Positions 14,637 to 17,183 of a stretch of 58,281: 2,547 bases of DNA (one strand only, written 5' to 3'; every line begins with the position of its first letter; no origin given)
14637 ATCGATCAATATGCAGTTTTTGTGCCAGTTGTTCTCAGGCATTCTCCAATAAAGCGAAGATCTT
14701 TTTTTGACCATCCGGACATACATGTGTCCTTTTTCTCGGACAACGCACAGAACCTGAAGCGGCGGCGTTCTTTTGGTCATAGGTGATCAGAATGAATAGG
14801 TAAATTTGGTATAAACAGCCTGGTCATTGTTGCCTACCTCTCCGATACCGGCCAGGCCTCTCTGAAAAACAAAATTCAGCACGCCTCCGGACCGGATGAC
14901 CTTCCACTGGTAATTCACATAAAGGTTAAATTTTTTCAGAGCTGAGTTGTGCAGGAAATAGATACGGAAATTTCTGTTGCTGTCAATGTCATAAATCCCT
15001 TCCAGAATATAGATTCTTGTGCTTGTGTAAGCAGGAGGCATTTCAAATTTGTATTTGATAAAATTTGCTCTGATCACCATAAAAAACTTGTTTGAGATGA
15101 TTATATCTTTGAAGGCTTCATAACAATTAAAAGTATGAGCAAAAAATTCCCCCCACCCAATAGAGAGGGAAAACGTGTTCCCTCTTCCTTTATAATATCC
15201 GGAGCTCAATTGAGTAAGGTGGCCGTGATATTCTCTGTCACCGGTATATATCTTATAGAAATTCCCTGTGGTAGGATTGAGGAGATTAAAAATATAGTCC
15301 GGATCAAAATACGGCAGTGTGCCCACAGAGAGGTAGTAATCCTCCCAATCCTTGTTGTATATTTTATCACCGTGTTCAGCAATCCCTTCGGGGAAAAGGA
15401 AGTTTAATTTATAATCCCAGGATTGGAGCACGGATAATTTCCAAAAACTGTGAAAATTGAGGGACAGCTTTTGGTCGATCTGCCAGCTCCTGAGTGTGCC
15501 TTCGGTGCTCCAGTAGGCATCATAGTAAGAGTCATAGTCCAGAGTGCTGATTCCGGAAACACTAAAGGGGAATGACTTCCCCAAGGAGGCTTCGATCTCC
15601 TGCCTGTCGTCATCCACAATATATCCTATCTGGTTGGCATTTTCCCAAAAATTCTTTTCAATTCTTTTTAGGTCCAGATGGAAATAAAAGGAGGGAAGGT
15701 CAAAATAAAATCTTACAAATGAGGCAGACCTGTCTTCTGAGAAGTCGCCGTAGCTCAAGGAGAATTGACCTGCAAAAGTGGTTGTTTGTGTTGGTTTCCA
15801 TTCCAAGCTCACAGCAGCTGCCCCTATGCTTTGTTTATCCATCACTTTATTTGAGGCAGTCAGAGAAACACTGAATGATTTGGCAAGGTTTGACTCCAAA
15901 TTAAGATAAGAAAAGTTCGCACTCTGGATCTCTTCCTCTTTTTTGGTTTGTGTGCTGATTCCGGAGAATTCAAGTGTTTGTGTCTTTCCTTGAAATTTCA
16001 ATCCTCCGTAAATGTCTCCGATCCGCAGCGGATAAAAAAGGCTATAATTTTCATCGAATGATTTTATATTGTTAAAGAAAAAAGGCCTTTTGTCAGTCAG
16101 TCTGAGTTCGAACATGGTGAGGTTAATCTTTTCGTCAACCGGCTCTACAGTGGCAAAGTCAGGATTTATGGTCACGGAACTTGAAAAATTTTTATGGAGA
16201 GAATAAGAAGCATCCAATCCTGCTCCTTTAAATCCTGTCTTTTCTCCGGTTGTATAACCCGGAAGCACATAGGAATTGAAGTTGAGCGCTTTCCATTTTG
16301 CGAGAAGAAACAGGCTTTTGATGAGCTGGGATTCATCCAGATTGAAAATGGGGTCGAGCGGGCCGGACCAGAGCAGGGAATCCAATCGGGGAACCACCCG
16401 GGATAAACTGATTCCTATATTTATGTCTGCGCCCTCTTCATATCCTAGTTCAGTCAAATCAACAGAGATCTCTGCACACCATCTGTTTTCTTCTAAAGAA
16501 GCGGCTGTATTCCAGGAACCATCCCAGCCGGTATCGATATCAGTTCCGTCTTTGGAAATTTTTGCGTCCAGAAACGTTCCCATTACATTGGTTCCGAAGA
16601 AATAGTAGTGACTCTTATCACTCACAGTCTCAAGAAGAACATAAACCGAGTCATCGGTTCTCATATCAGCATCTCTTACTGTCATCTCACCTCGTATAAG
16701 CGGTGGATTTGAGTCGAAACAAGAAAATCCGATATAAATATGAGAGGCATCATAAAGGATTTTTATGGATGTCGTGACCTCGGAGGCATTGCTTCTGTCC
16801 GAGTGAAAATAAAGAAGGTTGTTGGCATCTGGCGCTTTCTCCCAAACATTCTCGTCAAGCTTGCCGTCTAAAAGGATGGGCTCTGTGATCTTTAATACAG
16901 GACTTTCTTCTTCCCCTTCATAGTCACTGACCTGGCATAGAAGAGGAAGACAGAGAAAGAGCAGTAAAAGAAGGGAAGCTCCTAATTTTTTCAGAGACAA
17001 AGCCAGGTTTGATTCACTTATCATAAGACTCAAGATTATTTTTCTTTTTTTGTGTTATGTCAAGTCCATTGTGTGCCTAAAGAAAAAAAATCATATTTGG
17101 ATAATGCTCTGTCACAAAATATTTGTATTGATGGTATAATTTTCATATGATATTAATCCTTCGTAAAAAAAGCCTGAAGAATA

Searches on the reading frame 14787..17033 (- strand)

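Call 10: search_protein_families(library=pfam, proteins=[window:14787-17033:-], max_evalue=0.001)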
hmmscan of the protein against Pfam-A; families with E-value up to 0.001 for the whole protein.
window:14787-17033:- (748 aa): 2 families
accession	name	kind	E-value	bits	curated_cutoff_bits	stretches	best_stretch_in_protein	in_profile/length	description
PF19313.5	DUF5916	-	6.8e-09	35.4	22.6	1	261-341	19-97/572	Domain of unknown function (DUF5916)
PF06452.16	CBM9_1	-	1.6e-05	25.3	23.4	1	55-196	1-133/185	Carbohydrate family 9 binding domain-like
